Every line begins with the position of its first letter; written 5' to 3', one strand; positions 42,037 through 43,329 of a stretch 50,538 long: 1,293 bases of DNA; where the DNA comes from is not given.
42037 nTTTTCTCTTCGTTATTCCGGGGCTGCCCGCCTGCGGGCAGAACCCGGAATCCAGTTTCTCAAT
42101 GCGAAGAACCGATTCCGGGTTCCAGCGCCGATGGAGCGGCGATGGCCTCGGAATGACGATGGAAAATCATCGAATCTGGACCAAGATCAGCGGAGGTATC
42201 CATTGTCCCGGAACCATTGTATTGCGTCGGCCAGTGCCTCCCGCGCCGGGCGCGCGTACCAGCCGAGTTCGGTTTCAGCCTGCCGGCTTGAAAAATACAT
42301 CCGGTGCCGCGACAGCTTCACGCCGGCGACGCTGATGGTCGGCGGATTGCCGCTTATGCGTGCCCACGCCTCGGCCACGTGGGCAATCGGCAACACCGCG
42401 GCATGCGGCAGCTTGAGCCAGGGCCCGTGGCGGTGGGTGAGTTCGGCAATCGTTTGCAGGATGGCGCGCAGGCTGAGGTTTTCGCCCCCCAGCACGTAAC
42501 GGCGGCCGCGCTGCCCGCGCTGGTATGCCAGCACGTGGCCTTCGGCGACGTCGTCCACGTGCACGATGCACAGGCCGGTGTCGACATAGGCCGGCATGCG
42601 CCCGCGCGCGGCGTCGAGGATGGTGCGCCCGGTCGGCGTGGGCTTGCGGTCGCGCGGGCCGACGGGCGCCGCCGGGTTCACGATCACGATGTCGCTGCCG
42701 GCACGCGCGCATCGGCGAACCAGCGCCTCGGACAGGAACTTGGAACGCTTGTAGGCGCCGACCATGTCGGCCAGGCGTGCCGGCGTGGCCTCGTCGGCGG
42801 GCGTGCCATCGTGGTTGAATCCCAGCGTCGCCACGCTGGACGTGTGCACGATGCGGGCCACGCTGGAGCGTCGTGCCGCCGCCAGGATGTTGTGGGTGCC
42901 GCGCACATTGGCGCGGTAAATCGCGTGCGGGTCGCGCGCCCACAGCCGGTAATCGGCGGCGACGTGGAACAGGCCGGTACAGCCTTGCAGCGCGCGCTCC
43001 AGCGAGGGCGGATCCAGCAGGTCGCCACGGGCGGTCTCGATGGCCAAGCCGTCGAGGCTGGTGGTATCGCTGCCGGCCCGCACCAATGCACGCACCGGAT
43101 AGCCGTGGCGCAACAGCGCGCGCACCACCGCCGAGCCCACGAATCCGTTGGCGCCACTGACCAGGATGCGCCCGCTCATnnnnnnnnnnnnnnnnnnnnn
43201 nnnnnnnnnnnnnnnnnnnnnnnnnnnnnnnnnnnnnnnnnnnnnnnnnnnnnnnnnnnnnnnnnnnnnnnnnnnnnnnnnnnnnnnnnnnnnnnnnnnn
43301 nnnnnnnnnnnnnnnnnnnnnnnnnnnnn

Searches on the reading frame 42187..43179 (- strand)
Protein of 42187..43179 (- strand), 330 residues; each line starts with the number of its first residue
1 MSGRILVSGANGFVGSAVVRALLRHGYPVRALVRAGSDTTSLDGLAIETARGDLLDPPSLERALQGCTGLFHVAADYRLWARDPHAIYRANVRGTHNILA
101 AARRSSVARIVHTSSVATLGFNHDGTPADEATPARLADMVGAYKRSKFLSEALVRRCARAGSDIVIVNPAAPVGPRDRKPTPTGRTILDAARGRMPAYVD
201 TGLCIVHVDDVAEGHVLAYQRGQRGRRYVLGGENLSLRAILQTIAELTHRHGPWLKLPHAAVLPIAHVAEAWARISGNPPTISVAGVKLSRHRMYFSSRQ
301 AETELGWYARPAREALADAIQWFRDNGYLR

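Call 57: search_protein_families(library=ncbifam, proteins=[window:42187-43179:-], max_evalue=1)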
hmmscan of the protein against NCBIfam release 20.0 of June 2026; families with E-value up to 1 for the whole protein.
window:42187-43179:- (330 aa): 41 families (the best 25 are shown)
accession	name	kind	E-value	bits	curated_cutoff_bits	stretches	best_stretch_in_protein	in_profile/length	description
TIGR03466.1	HpnA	hypoth_equivalog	2.6e-140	467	367.65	1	5-329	3-327/327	hopanoid-associated sugar epimerase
NF052578.1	StrlDmthSdmBMthl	equivalog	3.8e-70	237.2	600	1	5-328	3-327/328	sterol demethylase protein SdmB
NF042423.1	oxyalk_red_Shew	equivalog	1.1e-27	97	580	1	4-221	10-223/331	2-alkyl-3-oxoalkanoate reductase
NF042422.1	oxyalk_red_OleD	equivalog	2.1e-27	96.4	580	1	4-310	2-314/329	2-alkyl-3-oxoalkanoate reductase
TIGR04180.1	EDH_00030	hypoth_equivalog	3.2e-19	69.1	475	1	5-177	1-180/297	NAD-dependent 4,6-dehydratase LegB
TIGR01746.1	Thioester-redct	subfamily_domain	7.3e-18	64.9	213.35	1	5-170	2-193/371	thioester reductase domain-containing protein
TIGR01179.1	galE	equivalog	2.8e-17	62.6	262.3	2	4-165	1-167/332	UDP-glucose 4-epimerase GalE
NF005539.0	PRK07201.1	equivalog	1.2e-13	50.7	549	1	5-173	3-178/657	SDR family oxidoreductase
TIGR01181.1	dTDP_gluc_dehyt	equivalog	3.7e-13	49.3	365.1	1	4-326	1-314/321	dTDP-glucose 4,6-dehydratase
NF041293.1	G6PDh_Azf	equivalog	3e-10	39.9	400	1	2-120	2-120/252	NAD-dependent glucose-6-phosphate dehydrogenase Azf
NF058621.1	DiazavRedAvaA7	equivalog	5.2e-10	39.4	400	1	4-223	2-223/304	3-diazoavenalumate denitrifying reductase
NF043036.1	ErythonDh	equivalog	7.7e-09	35.2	325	1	4-160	2-166/321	D-erythronate dehydrogenase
NF004520.0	PRK05865.1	equivalog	9.1e-08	30.4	1509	1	4-174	2-130/854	sugar epimerase family protein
TIGR02197.1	heptose_epim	equivalog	1.2e-07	31.2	274.6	1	5-157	1-152/316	ADP-glyceromanno-heptose 6-epimerase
NF007582.0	PRK10217.1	equivalog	8.3e-07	28.4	698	1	4-249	3-271/355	dTDP-glucose 4,6-dehydratase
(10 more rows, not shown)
